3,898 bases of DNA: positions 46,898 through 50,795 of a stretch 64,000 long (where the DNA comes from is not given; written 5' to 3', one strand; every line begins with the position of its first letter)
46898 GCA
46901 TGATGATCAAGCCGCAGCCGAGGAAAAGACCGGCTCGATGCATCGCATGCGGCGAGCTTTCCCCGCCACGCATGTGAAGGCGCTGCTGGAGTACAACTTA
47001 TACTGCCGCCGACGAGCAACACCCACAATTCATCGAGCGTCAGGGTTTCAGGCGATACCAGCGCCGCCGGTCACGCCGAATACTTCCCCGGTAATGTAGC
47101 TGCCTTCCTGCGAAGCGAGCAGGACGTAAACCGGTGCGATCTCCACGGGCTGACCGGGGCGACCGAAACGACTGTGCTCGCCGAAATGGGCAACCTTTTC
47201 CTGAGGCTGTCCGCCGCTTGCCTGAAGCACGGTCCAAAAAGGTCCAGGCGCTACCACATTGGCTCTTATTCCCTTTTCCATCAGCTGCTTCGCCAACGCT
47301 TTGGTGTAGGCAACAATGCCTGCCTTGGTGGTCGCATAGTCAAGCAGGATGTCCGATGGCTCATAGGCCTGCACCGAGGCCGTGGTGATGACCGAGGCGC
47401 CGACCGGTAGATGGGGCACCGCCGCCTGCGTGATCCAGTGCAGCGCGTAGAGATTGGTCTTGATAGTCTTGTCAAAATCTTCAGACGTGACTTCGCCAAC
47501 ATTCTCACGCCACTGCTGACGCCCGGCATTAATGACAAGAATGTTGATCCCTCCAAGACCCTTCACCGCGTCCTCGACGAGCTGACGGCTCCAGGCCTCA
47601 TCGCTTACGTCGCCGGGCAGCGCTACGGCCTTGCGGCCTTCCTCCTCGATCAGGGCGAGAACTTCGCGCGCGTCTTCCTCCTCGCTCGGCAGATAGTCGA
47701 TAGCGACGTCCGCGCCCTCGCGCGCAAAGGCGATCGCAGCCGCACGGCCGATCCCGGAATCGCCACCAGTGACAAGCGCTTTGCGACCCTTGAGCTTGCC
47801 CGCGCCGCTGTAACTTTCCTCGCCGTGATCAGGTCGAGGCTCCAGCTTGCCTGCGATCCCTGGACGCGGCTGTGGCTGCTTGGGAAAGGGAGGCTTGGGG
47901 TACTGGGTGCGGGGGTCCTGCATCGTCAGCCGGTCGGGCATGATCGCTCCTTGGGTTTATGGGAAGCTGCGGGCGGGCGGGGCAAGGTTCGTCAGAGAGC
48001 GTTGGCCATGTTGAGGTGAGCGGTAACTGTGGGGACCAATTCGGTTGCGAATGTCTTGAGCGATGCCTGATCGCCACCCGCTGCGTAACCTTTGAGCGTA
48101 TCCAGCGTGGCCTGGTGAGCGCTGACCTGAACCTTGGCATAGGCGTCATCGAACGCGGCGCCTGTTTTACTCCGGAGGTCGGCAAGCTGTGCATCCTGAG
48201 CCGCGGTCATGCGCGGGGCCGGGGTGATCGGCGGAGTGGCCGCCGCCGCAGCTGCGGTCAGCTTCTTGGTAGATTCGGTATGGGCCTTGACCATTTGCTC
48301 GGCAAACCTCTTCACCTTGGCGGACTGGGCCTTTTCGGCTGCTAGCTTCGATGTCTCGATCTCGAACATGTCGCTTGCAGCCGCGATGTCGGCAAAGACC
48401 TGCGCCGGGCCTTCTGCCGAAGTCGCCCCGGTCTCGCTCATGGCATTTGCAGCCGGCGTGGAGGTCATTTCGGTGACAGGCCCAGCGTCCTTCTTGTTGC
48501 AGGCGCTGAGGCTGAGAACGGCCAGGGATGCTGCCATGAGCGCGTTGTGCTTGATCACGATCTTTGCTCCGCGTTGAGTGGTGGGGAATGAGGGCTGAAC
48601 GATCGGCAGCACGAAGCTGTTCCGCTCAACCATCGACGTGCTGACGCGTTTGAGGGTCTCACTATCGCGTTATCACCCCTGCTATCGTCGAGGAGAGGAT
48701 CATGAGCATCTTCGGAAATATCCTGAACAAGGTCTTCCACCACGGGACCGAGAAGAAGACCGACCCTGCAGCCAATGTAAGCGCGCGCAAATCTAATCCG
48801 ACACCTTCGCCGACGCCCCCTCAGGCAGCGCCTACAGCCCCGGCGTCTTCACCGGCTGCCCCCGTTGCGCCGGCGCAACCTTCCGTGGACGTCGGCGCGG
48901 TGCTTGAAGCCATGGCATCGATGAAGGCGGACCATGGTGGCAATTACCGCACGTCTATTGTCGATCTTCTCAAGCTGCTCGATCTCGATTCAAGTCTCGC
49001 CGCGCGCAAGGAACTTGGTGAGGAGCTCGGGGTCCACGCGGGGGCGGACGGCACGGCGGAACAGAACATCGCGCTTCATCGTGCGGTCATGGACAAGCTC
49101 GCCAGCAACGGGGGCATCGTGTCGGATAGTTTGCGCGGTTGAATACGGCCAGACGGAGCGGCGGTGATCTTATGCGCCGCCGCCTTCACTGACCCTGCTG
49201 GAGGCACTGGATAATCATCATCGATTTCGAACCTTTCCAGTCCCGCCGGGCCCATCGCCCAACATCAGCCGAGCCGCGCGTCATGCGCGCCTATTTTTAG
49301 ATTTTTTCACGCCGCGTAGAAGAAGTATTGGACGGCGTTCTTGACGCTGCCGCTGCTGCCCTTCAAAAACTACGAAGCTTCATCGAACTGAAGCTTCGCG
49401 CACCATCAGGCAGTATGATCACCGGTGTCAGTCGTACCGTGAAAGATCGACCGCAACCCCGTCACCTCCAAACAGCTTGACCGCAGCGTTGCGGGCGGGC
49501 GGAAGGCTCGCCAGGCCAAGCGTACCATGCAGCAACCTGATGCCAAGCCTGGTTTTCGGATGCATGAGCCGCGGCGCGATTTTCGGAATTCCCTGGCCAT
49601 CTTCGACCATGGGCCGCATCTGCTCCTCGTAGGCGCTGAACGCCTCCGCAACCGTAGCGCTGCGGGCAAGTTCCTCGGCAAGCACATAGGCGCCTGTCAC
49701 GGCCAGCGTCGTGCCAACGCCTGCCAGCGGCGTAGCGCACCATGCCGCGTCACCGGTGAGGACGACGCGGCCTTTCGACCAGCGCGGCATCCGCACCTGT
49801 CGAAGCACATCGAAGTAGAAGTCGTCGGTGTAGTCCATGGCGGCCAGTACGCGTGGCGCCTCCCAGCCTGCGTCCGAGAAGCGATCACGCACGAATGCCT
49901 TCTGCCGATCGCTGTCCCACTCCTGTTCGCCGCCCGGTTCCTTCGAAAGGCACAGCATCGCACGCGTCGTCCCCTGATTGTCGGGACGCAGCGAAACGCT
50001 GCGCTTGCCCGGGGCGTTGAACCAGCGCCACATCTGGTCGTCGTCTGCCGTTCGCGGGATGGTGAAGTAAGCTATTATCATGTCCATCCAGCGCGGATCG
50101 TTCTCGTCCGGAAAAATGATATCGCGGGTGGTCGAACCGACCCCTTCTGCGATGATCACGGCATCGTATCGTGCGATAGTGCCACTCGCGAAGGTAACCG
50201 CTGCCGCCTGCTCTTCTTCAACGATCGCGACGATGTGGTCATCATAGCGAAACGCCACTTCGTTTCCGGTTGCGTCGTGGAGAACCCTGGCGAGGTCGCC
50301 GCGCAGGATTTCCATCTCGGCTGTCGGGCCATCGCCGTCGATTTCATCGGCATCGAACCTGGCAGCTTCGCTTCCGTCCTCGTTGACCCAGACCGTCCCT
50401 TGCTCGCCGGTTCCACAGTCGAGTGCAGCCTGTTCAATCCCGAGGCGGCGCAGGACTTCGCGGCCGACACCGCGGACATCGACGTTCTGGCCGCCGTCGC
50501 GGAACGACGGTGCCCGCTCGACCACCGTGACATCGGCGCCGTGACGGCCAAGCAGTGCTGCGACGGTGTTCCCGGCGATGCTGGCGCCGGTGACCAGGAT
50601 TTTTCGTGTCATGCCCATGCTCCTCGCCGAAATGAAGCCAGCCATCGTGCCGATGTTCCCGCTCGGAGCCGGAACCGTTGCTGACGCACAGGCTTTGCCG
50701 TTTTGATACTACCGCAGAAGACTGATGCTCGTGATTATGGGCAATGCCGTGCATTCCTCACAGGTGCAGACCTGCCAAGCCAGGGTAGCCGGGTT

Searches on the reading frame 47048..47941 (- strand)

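Call 46: search_protein_families(library=pfam, proteins=[window:47048-47941:-], max_evalue=0.0001)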
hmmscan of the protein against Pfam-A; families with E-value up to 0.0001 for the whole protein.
window:47048-47941:- (297 aa): 3 families
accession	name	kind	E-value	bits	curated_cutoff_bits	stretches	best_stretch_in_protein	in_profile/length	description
PF13561.12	adh_short_C2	-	2.7e-52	178.2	27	1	61-293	5-234/236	Enoyl-(Acyl carrier protein) reductase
PF00106.31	adh_short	-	7.9e-44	149.9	26.6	1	54-242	2-189/195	short chain dehydrogenase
PF08659.16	KR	-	8.7e-09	36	22.6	1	56-234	4-177/180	KR domain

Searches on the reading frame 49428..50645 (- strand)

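Call 46: search_protein_families(library=pfam, proteins=[window:49428-50645:-], max_evalue=0.0001)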
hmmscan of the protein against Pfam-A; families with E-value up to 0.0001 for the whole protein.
window:49428-50645:- (405 aa): 3 families
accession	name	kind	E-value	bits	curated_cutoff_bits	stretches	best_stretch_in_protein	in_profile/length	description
PF01494.25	FAD_binding_3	-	9.6e-23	81.4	22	1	15-348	3-343/349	FAD binding domain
PF07992.20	Pyr_redox_2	-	2.6e-06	27.5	26.1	0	12-71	141-199/291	Pyridine nucleotide-disulphide oxidoreductase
PF00070.33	Pyr_redox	-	8.9e-05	23.4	22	0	15-71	1-56/82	Pyridine nucleotide-disulphide oxidoreductase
